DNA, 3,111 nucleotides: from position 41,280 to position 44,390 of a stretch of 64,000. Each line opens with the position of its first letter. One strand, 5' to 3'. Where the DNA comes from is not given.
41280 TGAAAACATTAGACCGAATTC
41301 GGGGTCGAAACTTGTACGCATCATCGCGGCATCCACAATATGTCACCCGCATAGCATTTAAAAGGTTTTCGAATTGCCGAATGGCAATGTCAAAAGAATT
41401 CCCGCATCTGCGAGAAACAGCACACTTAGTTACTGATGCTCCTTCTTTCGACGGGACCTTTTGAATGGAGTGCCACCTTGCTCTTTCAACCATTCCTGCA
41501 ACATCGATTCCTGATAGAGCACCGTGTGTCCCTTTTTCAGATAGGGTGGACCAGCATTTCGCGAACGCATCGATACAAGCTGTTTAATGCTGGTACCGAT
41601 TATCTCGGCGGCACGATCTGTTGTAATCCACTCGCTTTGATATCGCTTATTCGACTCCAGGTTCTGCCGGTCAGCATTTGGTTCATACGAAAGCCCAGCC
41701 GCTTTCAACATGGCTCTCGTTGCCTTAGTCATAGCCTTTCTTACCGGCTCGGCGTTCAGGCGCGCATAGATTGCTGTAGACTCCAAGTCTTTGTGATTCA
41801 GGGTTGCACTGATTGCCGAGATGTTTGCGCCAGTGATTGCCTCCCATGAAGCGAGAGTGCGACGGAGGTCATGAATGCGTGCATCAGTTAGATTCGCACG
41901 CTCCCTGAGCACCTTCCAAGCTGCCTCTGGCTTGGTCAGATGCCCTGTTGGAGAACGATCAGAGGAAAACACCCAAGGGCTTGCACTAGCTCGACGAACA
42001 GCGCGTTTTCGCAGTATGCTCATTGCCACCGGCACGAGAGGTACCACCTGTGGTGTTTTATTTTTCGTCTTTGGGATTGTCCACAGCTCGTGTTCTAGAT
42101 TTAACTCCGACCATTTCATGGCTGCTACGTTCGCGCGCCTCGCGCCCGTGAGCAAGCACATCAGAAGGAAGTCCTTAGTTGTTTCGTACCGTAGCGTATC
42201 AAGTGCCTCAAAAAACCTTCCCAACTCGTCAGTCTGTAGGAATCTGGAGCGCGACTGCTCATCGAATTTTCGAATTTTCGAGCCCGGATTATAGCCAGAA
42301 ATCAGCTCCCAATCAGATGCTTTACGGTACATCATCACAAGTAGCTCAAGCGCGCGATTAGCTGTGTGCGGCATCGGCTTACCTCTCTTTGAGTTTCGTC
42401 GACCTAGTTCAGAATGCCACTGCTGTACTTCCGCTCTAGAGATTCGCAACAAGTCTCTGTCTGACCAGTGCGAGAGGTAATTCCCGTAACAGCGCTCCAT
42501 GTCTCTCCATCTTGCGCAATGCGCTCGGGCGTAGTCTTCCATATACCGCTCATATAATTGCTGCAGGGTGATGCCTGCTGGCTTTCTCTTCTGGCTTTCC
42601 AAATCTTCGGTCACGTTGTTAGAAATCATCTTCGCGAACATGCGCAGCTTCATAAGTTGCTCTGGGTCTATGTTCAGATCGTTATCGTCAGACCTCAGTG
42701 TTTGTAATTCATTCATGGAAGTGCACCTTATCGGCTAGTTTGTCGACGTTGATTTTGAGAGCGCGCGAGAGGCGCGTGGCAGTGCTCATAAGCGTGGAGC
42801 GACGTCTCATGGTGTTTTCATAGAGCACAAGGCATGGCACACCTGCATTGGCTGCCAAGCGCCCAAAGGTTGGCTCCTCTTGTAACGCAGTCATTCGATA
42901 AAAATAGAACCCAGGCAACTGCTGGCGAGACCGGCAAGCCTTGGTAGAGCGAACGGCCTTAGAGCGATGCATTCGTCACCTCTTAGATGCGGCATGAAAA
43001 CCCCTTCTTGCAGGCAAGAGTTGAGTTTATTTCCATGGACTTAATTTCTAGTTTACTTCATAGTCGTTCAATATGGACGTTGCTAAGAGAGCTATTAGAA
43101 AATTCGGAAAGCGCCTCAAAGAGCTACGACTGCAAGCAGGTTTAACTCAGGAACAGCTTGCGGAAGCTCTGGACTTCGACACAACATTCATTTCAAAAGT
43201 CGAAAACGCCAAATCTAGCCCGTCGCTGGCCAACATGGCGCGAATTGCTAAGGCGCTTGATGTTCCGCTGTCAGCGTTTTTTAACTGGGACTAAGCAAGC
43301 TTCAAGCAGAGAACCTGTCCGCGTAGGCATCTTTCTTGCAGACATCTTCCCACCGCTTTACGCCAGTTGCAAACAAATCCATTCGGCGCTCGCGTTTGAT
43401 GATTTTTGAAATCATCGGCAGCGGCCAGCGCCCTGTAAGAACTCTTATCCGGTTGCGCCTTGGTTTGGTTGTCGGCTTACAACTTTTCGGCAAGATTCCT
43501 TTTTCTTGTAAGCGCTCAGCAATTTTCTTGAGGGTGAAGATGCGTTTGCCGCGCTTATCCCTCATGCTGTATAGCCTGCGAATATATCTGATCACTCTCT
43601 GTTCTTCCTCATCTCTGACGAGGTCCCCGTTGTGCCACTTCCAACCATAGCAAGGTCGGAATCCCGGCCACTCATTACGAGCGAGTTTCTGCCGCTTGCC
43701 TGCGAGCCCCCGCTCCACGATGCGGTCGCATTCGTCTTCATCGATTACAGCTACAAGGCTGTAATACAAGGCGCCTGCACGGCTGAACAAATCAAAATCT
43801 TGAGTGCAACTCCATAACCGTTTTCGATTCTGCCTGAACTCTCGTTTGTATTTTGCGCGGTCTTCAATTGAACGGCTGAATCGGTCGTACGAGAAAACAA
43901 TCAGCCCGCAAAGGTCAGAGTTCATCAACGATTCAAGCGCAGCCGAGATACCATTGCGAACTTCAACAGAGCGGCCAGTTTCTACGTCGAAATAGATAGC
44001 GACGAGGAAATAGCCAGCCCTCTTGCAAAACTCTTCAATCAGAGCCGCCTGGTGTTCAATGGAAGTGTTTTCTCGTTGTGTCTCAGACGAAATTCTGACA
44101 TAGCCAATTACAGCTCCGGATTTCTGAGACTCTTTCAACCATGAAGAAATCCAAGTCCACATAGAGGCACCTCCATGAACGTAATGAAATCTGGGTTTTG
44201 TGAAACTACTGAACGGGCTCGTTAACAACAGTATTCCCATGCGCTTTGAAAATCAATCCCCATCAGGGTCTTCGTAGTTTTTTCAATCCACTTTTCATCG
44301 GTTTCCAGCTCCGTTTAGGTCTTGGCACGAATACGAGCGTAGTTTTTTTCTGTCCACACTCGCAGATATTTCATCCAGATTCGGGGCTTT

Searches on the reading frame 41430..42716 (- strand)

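Call 39: search_protein_families(library=ncbifam, proteins=[window:41430-42716:-], max_evalue=0.00001)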
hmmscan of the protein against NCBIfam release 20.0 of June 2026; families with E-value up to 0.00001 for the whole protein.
window:41430-42716:- (428 aa): 6 families
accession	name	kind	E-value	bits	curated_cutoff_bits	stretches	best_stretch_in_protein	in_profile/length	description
NF040815.2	recomb_XerA_Arch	equivalog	8e-17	61.7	220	1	89-327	35-261/263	site-specific tyrosine recombinase/integron integrase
NF002331.0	PRK01287.1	subfamily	2e-12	46.8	371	1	48-335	23-327/365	site-specific tyrosine recombinase XerC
NF001399.0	PRK00283.1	subfamily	6e-11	42.1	279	1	71-331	32-294/300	tyrosine recombinase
TIGR02225.1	recomb_XerD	equivalog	2.7e-10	40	329.6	1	77-331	28-285/290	site-specific tyrosine recombinase XerD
TIGR02224.1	recomb_XerC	equivalog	1.8e-09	37.4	335.15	1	87-332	39-289/295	tyrosine recombinase XerC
NF007246.0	PRK09692.1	domain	2e-06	26.7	434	1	160-339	214-395/413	integrase domain-containing protein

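Call 40: search_protein_families(library=padloc, proteins=[window:41430-42716:-], max_evalue=0.00001)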
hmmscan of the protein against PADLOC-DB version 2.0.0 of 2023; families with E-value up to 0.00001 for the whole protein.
window:41430-42716:- (428 aa): 0 families

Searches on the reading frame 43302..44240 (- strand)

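Call 39: search_protein_families(library=ncbifam, proteins=[window:43302-44240:-], max_evalue=0.00001)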
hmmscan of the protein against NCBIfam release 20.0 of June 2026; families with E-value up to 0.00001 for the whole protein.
window:43302-44240:- (312 aa): 5 families
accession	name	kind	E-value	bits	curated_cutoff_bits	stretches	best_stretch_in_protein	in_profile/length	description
NF047343.1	SCCmet_CcrB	equivalog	7.8e-15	54.5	900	1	40-257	5-218/542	cassette chromosome recombinase CcrB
NF041201.1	recomb_XisF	equivalog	1.5e-14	53.8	375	1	45-235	2-178/465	fdxN element excision recombinase XisF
NF047344.1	SCCmet_CcrA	equivalog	6.1e-09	35.5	700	1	44-245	4-195/442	cassette chromosome recombinase CcrA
NF033518.0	transpos_IS607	equivalog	1.8e-08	34.2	110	1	37-123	49-132/187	IS607 family transposase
NF047347.1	SCCmet_CcrC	equivalog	2.1e-06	26.5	900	1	45-237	6-206/558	cassette chromosome recombinase CcrC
